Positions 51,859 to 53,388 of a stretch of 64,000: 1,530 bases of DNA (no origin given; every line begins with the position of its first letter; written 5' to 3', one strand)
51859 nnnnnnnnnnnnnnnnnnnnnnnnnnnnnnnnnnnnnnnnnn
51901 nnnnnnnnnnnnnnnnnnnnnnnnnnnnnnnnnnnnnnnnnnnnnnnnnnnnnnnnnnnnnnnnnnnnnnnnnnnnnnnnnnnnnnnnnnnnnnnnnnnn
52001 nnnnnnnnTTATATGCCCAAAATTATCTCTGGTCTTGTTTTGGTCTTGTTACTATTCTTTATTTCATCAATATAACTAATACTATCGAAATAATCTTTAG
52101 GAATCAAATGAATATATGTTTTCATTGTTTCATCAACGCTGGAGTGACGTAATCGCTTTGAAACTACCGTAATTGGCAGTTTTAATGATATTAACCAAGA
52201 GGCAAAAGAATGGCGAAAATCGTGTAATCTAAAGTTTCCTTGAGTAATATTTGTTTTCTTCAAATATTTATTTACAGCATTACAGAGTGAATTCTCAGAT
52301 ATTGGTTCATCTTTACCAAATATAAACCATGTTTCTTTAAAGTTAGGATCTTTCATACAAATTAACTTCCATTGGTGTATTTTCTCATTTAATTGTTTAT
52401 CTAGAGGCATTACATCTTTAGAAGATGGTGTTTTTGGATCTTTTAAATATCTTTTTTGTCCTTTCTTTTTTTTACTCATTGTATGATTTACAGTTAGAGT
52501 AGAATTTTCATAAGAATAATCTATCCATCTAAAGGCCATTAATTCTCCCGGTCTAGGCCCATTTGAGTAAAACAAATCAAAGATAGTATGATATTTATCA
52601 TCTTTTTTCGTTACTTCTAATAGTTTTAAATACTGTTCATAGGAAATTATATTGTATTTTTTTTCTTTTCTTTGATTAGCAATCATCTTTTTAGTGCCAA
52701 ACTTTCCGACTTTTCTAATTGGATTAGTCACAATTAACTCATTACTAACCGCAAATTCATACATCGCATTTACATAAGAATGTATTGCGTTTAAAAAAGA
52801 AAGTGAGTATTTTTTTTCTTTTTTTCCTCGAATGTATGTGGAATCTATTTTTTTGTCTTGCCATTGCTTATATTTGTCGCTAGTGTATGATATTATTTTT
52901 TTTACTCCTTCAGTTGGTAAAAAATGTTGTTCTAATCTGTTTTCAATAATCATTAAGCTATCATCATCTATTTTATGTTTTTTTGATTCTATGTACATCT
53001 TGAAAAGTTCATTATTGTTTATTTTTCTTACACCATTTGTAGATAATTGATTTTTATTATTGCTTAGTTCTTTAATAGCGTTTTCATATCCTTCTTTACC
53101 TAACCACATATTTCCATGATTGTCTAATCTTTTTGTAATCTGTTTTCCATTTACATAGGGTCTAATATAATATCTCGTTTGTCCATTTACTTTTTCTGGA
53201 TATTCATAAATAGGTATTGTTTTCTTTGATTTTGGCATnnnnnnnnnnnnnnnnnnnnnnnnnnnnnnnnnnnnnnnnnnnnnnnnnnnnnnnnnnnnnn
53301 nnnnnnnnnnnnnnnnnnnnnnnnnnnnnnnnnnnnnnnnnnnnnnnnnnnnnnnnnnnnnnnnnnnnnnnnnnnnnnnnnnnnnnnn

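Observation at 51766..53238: tRNA-Met/tRNA-Leu(TAG) operon with integrase abutting tRNA-Leu: classic phage integration site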

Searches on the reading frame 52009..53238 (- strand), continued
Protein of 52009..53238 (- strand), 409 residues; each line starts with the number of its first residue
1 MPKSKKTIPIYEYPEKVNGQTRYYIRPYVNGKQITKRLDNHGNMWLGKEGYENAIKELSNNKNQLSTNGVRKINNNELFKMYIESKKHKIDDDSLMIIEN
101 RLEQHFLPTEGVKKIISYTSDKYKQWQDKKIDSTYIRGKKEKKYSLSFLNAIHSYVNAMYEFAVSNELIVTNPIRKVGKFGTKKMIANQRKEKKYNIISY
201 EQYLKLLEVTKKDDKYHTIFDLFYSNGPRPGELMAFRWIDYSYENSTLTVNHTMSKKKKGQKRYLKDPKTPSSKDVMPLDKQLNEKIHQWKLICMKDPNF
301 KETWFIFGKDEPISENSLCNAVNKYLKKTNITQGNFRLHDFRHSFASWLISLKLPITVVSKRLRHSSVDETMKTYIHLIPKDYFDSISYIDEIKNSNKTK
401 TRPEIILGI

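Call 77: predict_structure(alignment_id=A2)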
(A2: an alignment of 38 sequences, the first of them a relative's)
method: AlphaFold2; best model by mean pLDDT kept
length: 409 residues; sequences in the alignment: 38
mean_pLDDT: 88.7   pTM: 0.70
mean pLDDT of the five models: 88.7, 88.6, 87.0, 86.9, 86.7
residues with pLDDT >= 90: 288; 70-90: 80; 50-70: 26; < 50: 15
segments of 3 or more residues with pLDDT < 50: 1-6, 66-69, 405-409
pLDDT, mean of each block of 10 residues (from residue 1): 54 91 86 85 90 88 54 92 94 91 97 96 97 93 95 98 94 96 91 87 97 97 96 97 98 84 85 93 98 98 97 95 94 84 95 92 93 88 71 66 46
secondary structure, 60 per line:
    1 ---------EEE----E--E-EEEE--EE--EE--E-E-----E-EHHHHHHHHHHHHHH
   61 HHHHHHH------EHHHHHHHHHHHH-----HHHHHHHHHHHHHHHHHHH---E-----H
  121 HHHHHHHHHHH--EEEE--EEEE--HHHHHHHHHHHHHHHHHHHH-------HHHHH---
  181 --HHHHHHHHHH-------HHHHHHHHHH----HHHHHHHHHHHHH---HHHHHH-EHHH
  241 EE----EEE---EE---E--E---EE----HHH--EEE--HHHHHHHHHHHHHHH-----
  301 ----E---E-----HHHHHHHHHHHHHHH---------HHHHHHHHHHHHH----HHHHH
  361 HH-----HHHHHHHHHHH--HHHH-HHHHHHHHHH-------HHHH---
elements in order: E10-12 E22-25 H47-67 H75-86 H92-110 H120-131 E134-137 E140-143 H146-165 H173-177 H183-192 H200-209 H214-226 H230-235 E247-249 E276-278 H281-295 H315-329 H339-351 H356-362 H368-378 H381-384 H386-395 H403-406

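Call 79: fold_search(model_id=the predicted structure, library=pdb)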
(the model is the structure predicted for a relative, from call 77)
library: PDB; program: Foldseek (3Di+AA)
matches with E <= 10: 182; with E <= 0.001: 74
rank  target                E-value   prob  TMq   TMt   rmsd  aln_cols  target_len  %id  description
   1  6en2_A                1.1e-13  1.00  0.58  0.74   4.5       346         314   17  Structure of the Tn1549 transposon Integrase (aa 82-397, R225K) in complex with a circular intermediate DNA (CI6b-DNA) (released 2018-04-04)
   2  6emz_A                8.4e-13  1.00  0.61  0.77   3.8       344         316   17  Structure of the Tn1549 transposon Integrase (aa 82-397, R225K) in complex with circular intermediate DNA (CI5-DNA) (released 2018-04-04)
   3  6emy_A                5.9e-12  1.00  0.61  0.77   4.1       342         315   17  Structure of the Tn1549 transposon Integrase (aa 82-397, Y379F) in complex with transposon right end DNA (released 2018-04-04)
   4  6emy_B                7.7e-12  1.00  0.60  0.76   4.2       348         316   18  Structure of the Tn1549 transposon Integrase (aa 82-397, Y379F) in complex with transposon right end DNA (released 2018-04-04)
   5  6en0_B                2.6e-11  1.00  0.60  0.78   3.9       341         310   16  Structure of the Tn1549 transposon Integrase (aa 82-397) in complex with circular intermediate DNA (CI5-DNA) (released 2018-04-04)
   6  1z1b_A                3.2e-11  1.00  0.53  0.61  14.1       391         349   15  Crystal structure of a lambda integrase dimer bound to a COC' core site (released 2005-06-28)
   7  6en0_A                6.1e-11  1.00  0.60  0.78   4.0       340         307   16  Structure of the Tn1549 transposon Integrase (aa 82-397) in complex with circular intermediate DNA (CI5-DNA) (released 2018-04-04)
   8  1z1b_B                1.8e-10  1.00  0.53  0.61  12.7       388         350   15  Crystal structure of a lambda integrase dimer bound to a COC' core site (released 2005-06-28)
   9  5hxy_D                3.0e-10  1.00  0.37  0.53  16.6       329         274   16  Crystal structure of XerA recombinase (released 2017-02-01)
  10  1z19_B                6.9e-10  1.00  0.50  0.70   7.0       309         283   15  Crystal structure of a lambda integrase(75-356) dimer bound to a COC' core site (released 2005-06-28)
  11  1z1g_B                8.1e-10  1.00  0.51  0.61  13.7       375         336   15  Crystal structure of a lambda integrase tetramer bound to a Holliday junction (released 2005-06-28)
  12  5hxy_C                9.5e-10  1.00  0.38  0.55  15.5       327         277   14  Crystal structure of XerA recombinase (released 2017-02-01)
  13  5hxy_A                1.0e-09  1.00  0.38  0.54  16.4       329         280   16  Crystal structure of XerA recombinase (released 2017-02-01)
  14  1z1g_A                2.5e-09  1.00  0.51  0.59  13.3       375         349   15  Crystal structure of a lambda integrase tetramer bound to a Holliday junction (released 2005-06-28)
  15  1z19_A                3.4e-09  1.00  0.49  0.72   7.0       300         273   15  Crystal structure of a lambda integrase(75-356) dimer bound to a COC' core site (released 2005-06-28)
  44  1aih_B                2.0e-05  1.00  0.32  0.69   6.1       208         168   18  CATALYTIC DOMAIN OF BACTERIOPHAGE HP1 INTEGRASE (released 1997-08-20)
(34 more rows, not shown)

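Call 82: find_encoding_contigs(protein=P0006, flank=10000, max_places=3)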
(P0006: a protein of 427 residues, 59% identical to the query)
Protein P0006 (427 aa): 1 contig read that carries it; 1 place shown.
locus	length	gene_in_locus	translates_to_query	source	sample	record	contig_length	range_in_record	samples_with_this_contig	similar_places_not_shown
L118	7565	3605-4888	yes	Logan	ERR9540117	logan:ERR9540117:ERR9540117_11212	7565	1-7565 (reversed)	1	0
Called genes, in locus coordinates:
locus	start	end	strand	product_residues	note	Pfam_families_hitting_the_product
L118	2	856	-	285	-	?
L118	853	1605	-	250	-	PF09524:Phg_2220_C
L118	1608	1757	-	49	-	-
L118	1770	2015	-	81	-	PF12844:HTH_19 (weak), PF13560:HTH_31, PF01381:HTH_3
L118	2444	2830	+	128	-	PF12844:HTH_19, PF13560:HTH_31 (weak), PF01381:HTH_3, PF13443:HTH_26 (weak)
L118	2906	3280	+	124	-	-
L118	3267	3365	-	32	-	-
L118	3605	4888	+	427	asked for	PF00589:Phage_integrase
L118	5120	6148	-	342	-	-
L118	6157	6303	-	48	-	-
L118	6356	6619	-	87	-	-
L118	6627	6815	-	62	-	-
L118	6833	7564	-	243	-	?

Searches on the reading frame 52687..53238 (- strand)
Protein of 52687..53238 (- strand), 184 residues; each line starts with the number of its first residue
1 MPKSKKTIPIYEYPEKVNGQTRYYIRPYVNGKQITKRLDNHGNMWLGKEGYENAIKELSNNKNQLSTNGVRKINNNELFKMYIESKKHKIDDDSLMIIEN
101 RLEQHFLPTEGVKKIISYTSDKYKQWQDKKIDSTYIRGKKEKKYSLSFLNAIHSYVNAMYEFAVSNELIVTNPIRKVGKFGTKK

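Call 67: search_protein_families(library=pfam, proteins=[window:52687-53238:-], max_evalue=10)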
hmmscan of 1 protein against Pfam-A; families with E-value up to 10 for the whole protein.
seq(184 aa): 1 family
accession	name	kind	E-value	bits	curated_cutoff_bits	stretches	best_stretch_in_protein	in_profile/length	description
PF14659.12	Phage_int_SAM_3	-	0.0075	16.9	22.6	1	77-130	4-57/58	Phage integrase, N-terminal SAM-like domain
